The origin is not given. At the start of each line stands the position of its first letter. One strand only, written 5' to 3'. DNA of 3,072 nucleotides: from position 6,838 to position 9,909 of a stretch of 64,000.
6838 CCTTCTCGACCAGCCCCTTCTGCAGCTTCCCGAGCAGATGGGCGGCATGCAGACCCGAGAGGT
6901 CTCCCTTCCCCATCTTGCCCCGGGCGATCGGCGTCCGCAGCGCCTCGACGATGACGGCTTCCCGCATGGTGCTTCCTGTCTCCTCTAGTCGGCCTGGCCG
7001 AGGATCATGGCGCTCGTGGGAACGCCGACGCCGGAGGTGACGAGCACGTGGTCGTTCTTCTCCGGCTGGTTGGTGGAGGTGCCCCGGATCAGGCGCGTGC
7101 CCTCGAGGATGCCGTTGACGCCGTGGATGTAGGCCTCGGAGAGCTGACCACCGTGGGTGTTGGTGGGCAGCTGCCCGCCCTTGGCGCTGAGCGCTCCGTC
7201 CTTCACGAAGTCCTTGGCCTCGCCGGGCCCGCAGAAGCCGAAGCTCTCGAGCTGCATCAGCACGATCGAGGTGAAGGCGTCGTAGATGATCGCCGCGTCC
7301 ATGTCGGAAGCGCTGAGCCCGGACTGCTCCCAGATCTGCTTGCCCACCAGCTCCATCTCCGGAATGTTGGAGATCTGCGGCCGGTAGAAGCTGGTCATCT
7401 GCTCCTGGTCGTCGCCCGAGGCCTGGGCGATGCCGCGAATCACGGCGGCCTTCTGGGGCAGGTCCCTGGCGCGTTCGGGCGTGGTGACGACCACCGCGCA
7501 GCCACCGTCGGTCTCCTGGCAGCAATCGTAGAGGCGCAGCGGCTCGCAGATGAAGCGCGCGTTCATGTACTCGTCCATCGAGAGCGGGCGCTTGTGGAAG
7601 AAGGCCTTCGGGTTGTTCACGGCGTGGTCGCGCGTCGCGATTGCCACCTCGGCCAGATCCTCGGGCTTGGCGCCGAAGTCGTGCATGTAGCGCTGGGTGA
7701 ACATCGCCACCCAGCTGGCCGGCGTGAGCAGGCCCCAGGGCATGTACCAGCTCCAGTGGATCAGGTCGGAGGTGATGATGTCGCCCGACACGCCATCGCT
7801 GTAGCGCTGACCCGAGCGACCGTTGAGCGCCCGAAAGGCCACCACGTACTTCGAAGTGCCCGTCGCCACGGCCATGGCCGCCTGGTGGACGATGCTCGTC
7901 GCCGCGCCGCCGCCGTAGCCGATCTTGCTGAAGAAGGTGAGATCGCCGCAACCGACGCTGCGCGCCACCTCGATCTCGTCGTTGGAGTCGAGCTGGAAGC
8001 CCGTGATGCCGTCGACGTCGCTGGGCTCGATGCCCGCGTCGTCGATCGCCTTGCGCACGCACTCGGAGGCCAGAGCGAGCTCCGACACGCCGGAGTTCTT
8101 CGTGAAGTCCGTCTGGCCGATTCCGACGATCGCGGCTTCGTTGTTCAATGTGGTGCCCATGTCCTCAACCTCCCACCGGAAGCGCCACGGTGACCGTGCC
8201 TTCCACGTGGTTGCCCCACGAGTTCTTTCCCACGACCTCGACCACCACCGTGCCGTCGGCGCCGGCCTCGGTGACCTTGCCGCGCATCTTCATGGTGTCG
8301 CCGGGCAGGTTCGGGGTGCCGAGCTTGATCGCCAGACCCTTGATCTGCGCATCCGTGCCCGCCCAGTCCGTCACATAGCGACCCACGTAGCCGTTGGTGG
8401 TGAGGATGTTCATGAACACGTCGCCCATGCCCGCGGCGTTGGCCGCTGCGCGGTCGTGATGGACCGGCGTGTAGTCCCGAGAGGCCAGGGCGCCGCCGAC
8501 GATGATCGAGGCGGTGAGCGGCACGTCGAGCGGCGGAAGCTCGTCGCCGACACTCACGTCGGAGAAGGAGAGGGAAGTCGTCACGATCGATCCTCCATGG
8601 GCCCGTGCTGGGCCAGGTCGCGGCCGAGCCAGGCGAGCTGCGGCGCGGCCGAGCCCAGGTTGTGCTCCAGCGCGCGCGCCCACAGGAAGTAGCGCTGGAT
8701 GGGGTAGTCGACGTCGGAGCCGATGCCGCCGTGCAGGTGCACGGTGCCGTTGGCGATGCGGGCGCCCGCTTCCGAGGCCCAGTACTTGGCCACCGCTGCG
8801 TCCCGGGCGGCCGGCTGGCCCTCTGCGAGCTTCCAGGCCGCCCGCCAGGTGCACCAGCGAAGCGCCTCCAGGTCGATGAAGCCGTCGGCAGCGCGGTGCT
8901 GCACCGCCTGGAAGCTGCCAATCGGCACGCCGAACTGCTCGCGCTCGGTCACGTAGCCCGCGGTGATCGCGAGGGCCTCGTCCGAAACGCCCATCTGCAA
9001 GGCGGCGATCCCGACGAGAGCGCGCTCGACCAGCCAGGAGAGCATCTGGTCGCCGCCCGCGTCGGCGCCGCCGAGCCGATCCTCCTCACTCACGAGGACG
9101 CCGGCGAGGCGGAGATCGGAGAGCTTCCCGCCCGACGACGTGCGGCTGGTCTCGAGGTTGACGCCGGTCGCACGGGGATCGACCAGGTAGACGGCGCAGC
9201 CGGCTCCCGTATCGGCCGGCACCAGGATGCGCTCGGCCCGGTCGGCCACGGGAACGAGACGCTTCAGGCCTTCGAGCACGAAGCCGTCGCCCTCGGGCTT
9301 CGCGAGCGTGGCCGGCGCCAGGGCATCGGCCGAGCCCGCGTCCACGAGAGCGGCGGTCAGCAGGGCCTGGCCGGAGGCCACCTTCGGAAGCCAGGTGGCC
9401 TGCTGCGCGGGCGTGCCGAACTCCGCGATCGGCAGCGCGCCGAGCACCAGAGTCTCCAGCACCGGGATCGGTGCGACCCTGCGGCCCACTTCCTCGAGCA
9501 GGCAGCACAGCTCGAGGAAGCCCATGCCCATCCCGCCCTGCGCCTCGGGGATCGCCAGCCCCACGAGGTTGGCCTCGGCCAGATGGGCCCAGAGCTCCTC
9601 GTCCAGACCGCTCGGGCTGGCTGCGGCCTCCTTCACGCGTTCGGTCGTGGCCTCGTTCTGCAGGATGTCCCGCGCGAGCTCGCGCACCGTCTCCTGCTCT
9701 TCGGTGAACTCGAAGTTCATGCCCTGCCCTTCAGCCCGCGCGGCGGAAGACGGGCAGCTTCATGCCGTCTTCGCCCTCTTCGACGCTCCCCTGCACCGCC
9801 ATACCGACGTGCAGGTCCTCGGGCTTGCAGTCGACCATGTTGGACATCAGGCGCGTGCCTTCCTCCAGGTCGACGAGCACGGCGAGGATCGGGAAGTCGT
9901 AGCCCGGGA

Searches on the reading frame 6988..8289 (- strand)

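Call 59: search_protein_families(library=pfam, proteins=[window:6988-8289:-], max_evalue=0.00001)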
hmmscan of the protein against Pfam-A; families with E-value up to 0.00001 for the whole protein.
window:6988-8289:- (434 aa): 2 families
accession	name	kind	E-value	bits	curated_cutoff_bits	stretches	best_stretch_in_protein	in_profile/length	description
PF22691.2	Thiolase_C_1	-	8.3e-28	97.4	28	1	309-426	17-136/144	Thiolase C-terminal domain-like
PF00108.29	Thiolase_N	-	4.8e-07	29.9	26.4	1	53-270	2-258/260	Thiolase, N-terminal domain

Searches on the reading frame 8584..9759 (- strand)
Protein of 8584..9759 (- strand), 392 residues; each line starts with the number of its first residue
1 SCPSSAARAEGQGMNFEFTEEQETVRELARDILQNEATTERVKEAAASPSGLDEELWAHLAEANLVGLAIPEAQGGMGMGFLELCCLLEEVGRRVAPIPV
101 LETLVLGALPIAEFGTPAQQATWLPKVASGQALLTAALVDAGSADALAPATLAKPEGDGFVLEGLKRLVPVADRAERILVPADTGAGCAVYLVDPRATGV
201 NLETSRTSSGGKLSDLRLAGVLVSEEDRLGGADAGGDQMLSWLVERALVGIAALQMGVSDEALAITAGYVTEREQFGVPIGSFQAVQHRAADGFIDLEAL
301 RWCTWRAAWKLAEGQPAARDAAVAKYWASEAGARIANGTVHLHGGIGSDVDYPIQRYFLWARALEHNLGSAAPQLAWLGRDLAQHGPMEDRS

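Call 59: search_protein_families(library=pfam, proteins=[window:8584-9759:-], max_evalue=0.00001)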
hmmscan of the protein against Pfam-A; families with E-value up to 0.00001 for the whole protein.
window:8584-9759:- (392 aa): 3 families
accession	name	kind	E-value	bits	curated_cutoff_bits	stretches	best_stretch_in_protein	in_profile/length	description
PF00441.29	Acyl-CoA_dh_1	-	5.6e-27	95.2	22.4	1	249-380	16-147/150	Acyl-CoA dehydrogenase, C-terminal domain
PF02771.21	Acyl-CoA_dh_N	-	3.6e-23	82.5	22.9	1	19-131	1-113/113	Acyl-CoA dehydrogenase, N-terminal domain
PF08028.16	Acyl-CoA_dh_2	-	9.7e-09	36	22.7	1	250-358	2-120/134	Acyl-CoA dehydrogenase, C-terminal domain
